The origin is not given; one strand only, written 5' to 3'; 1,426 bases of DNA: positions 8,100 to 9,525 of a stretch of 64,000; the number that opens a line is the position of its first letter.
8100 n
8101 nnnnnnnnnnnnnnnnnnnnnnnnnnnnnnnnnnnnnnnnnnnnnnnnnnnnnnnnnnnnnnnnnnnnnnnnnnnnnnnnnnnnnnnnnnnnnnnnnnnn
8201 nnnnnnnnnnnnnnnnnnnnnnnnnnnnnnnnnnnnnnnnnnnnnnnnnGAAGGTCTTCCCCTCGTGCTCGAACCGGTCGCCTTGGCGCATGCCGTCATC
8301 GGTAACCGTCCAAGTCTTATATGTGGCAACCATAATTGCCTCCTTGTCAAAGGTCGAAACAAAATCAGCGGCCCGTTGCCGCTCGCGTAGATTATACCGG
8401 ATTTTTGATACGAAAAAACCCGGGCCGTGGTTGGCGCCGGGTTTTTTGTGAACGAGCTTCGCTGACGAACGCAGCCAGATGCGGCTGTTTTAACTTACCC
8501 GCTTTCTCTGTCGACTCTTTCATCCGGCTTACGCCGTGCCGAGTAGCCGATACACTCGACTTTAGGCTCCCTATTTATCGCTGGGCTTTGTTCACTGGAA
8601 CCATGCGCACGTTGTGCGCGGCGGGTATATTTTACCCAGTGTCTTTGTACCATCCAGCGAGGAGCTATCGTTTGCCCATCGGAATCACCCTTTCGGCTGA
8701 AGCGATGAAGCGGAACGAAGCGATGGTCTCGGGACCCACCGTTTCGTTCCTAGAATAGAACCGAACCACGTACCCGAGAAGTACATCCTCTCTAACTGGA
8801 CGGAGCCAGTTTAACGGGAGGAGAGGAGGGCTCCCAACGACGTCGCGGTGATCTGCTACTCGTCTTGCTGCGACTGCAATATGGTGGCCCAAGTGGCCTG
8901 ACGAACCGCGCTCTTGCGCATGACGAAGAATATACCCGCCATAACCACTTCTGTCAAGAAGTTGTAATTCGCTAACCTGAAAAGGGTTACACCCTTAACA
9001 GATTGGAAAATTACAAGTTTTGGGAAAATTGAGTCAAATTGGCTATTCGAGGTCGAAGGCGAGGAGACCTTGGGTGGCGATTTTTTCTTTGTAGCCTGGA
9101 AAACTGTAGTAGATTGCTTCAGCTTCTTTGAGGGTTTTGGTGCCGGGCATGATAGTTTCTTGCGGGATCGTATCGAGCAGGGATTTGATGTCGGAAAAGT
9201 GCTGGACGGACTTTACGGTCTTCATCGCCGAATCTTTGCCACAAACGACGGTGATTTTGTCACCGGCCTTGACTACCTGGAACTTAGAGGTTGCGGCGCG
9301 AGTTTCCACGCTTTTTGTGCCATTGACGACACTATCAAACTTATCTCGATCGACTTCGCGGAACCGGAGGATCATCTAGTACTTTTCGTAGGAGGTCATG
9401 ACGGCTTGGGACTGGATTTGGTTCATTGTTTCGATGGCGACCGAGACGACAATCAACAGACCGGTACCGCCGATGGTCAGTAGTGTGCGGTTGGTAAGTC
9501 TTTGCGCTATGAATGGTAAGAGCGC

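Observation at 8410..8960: Orphan transcription unit with no ORF: candidate ~0.5 kb ncRNA between secY/ASCH and purC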

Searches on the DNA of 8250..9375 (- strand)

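Call 4: search_rna_families(source=window, start=8250, end=9150, threshold=evalue, max_evalue=10, show_alignments=3)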
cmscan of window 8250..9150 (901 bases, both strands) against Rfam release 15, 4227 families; matches with E-value up to 10: 11.
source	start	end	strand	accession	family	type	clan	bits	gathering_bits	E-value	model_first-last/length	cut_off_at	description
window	8974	9094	+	RF02114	FAM13A-AS1_1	Gene; lncRNA;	-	19.3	70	1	1-118/118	no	FAM13A antisense RNA 1 conserved region 1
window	8370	8449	+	RF02450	ncr1175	Gene; sRNA;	-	17.7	60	2.1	1-110/110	no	Bacillus sRNA ncr1175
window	8954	9023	-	RF03664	MIR6288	Gene; miRNA;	-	17.4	74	2.3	1-92/92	no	MIR6288 microRNA precursor family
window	8955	9023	+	RF03664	MIR6288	Gene; miRNA;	-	17.4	74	2.4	1-92/92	no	MIR6288 microRNA precursor family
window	8414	8448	-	RF02273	FsrA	Gene;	-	15.6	80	1.8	51-83/83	no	FsrA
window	8706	8755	-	RF03323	mir-3613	Gene; miRNA;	-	15.4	91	4.6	1-86/86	no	mir-3613 microRNA precursor family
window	8270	8345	+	RF01404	PinT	Gene; sRNA;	-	15.3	60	3.2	1-76/76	no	PinT (STnc440) Hfq binding RNA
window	8974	9004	+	RF00840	mir-374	Gene; miRNA;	-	15.2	54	7.7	20-51/71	no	mir-374 microRNA precursor family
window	8974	9004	-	RF00840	mir-374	Gene; miRNA;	-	14.9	54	9.1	20-51/71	no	mir-374 microRNA precursor family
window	8804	8832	+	RF02207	WT1-AS_5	Gene; lncRNA;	-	12.7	80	2.9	1-79/79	no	WT1 antisense RNA conserved region 5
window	8816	8837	+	RF02040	HOTTIP_1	Gene; lncRNA;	-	12.2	50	8.2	1-57/57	no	HOXA transcript at the distal tip, conserved region 1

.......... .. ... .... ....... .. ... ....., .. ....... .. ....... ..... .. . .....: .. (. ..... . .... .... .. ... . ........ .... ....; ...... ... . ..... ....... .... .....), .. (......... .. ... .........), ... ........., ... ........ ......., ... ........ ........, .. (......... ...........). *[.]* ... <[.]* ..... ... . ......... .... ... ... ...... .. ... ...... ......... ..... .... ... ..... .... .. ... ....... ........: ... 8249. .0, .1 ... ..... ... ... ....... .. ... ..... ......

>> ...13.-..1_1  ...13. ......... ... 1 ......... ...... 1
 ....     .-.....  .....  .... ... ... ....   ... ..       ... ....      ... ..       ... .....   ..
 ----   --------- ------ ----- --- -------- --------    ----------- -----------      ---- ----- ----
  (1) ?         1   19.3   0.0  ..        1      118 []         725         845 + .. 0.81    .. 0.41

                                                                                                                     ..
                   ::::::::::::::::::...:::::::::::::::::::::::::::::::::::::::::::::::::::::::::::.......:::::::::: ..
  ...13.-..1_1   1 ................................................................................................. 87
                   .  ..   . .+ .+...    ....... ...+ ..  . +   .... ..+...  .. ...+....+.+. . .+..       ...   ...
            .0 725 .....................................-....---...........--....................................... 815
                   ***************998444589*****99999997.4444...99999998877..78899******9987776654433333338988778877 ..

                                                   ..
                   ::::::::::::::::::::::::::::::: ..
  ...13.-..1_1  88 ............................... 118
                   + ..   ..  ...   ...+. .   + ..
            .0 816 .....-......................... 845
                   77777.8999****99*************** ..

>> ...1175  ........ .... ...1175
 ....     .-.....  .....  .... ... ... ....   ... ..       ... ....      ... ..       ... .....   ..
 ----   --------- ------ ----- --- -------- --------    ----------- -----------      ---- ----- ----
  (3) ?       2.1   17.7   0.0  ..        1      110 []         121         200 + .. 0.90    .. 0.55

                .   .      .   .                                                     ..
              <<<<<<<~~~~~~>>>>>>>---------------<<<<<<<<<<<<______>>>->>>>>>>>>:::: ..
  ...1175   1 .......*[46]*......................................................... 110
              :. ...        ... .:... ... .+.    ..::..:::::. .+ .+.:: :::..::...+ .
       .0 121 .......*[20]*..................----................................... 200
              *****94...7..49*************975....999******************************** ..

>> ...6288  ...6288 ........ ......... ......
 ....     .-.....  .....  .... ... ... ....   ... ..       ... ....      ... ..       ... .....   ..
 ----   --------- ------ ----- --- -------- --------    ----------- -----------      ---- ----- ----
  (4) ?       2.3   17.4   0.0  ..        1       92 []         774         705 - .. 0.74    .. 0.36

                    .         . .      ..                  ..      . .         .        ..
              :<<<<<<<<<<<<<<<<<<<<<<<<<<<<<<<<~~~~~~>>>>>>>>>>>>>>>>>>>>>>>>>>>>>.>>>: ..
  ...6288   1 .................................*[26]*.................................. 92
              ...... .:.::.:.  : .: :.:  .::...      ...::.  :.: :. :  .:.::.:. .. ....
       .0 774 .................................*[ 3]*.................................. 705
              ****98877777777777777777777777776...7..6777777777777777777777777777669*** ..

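Call 42: search_dna_similar(query=window:8334-9042:-, collection=phages, mode=distant, max_evalue=0.01)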
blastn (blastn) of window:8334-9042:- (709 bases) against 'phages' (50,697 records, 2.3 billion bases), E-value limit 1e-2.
No match.

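Call 43: search_dna_similar(query=window:8334-9042:-, collection=plasmids, mode=distant, max_evalue=0.01)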
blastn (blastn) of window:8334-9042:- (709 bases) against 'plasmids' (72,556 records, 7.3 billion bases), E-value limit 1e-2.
No match.

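Call 51: search_rna_families(sources=[L012, L013, L008, L009, L010, L011], threshold=gathering)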
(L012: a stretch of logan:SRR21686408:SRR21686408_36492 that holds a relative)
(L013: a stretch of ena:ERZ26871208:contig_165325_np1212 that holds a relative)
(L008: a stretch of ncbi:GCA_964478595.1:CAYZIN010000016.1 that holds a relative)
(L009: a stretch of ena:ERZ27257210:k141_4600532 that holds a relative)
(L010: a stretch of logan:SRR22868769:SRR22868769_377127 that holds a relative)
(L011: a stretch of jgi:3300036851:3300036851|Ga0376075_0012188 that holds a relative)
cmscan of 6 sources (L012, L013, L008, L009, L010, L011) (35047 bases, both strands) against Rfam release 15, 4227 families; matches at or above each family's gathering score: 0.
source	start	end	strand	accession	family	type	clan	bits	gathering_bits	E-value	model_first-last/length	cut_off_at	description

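Call 52: search_rna_families(source=L012, threshold=evalue, max_evalue=1, show_alignments=2)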
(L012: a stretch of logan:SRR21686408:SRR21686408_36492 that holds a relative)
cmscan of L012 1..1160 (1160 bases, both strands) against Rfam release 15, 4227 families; matches with E-value up to 1: 8.
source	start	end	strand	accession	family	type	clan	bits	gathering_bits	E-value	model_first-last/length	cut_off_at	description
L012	952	1058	+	RF01772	rnk_pseudo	Cis-reg; leader;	-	28.3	55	0.019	1-108/108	no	Pseudomonas rnk leader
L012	1018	1093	-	RF02837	anti-hemB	Gene; sRNA;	-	24.6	49.5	0.003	1-81/81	no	Burkholderia RNA 7 (anti-hemB)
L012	1023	1130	-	RF01393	isrJ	Gene; sRNA;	-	22.9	37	0.12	1-75/75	no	isrJ Hfq binding RNA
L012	989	1049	+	RF01393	isrJ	Gene; sRNA;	-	22.4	37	0.17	1-75/75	no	isrJ Hfq binding RNA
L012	1023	1049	-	RF01772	rnk_pseudo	Cis-reg; leader;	-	21.1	55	0.76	74-99/108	no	Pseudomonas rnk leader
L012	345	399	+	RF02278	Betaproteobacteria_toxic_sRNA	Gene; sRNA;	-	20.8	50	0.19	1-64/64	no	Betaproteobacteria toxic small RNA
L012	318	399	+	RF02837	anti-hemB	Gene; sRNA;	-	19.3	49.5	0.098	1-81/81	no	Burkholderia RNA 7 (anti-hemB)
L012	1015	1126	+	RF00516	ylbH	Cis-reg; leader;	-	18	50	0.39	1-122/122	no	ylbH leader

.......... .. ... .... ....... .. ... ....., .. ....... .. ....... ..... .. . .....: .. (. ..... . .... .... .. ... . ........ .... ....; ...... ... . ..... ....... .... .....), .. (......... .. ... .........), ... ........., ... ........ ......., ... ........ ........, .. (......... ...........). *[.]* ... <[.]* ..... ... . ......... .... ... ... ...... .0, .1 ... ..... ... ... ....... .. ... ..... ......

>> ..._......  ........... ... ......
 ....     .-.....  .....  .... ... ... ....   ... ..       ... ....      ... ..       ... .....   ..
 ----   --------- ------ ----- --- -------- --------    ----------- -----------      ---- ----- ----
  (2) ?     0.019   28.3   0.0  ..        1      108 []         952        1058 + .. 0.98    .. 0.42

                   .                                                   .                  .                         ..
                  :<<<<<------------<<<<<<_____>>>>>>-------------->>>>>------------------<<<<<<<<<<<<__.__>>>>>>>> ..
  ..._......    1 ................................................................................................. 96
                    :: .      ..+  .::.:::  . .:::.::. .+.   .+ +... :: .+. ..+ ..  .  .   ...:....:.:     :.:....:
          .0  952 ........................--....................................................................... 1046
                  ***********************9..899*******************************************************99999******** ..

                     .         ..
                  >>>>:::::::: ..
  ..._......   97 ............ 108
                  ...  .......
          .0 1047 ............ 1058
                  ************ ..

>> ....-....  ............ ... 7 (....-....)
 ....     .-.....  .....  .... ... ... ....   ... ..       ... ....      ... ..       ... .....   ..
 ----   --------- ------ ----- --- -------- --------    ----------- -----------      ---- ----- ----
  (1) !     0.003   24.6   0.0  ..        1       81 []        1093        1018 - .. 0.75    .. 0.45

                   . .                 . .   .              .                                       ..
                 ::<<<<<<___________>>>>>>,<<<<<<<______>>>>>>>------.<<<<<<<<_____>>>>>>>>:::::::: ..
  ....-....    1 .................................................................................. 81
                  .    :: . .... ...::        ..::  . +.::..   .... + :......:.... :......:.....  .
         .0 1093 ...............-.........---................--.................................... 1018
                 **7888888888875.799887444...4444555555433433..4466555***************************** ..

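Call 93: search_rna_families(source=L012, start=1, end=420, threshold=evalue, max_evalue=10)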
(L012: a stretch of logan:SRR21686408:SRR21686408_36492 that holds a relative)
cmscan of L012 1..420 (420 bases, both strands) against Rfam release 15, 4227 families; matches with E-value up to 10: 7.
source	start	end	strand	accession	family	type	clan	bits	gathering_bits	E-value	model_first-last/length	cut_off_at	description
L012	345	399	+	RF02278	Betaproteobacteria_toxic_sRNA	Gene; sRNA;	-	20.8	50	0.068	1-64/64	no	Betaproteobacteria toxic small RNA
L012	318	399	+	RF02837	anti-hemB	Gene; sRNA;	-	19.3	49.5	0.036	1-81/81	no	Burkholderia RNA 7 (anti-hemB)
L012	376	408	+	RF01373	CRISPR-DR60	Gene; CRISPR;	-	18.3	45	1.3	1-37/37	no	CRISPR RNA direct repeat element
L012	1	24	-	RF00275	SNORD56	Gene; snRNA; snoRNA; CD-box;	-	17.1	36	0.89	1-24/71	3'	Small nucleolar RNA SNORD56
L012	309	397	+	RF01820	RsaE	Gene; sRNA;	-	16.1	79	3.4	1-112/112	no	RNA Staph. aureus E (RoxS)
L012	350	365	+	RF01716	PhotoRC-I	Cis-reg;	-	12.7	45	1.1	29-44/44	no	PhotoRC-I RNA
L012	336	400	+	RF02985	ftsZ-DE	Gene; sRNA;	-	12.5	72.2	8.6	1-69/69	no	ftsZ-DE RNA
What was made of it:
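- Closest known: Orphan, lineage-specific bacterial non-coding RNA genes. Different: It has no Rfam match to RsaE; the weak RsaE hit (E=3.4) was in L012, not here (call 93).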

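Call 94: search_rna_families(source=window, start=8440, end=8930, threshold=evalue, max_evalue=10)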
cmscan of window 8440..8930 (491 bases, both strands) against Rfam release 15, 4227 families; matches with E-value up to 10: 7.
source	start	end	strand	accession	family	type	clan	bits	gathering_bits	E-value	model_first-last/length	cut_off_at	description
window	8706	8755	-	RF03323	mir-3613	Gene; miRNA;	-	15.4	91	2.5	1-86/86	no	mir-3613 microRNA precursor family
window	8538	8619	+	RF02240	Xoo1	Gene; sRNA;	-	14.4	70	7.6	1-95/95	no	Xanthomonadaceae sRNA Xoo1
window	8795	8815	+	RF02679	Pistol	Gene; ribozyme;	-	13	34.5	9.1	1-68/68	no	Pistol ribozyme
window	8804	8832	+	RF02207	WT1-AS_5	Gene; lncRNA;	-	12.7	80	1.6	1-79/79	no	WT1 antisense RNA conserved region 5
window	8816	8837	+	RF02040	HOTTIP_1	Gene; lncRNA;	-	12.2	50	4.5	1-57/57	no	HOXA transcript at the distal tip, conserved region 1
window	8453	8490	+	RF01142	sR19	Gene; snRNA; snoRNA; CD-box;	-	11.4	45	3.2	27-63/63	no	Small nucleolar RNA sR19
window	8803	8862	-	RF02940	COG3860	Cis-reg;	-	11.2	42.5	6.4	1-54/54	no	COG3860 RNA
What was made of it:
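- On Purine-related riboswitch or leader: Calls 4 and 94.
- No riboswitch or leader family matches at E<=10 (calls 4, 94).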

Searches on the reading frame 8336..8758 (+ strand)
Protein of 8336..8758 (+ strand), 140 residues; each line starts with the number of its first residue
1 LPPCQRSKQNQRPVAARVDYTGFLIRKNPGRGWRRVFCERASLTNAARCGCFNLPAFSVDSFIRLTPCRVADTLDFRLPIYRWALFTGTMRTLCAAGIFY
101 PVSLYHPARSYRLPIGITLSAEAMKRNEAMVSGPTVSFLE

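Call 12: search_protein_families(library=pfam, proteins=[window:8336-8758:+], max_evalue=0.1)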
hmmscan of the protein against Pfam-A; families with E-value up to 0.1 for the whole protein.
window:8336-8758:+ (140 aa): 0 families

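Call 63: list_cluster_members(proteins=[window:8336-8755:+, window:8405-8755:+, window:8668-8892:-, window:8588-8755:+, window:8859-8957:-, window:8865-8972:+, window:8668-8769:-, window:8206-8448:+])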
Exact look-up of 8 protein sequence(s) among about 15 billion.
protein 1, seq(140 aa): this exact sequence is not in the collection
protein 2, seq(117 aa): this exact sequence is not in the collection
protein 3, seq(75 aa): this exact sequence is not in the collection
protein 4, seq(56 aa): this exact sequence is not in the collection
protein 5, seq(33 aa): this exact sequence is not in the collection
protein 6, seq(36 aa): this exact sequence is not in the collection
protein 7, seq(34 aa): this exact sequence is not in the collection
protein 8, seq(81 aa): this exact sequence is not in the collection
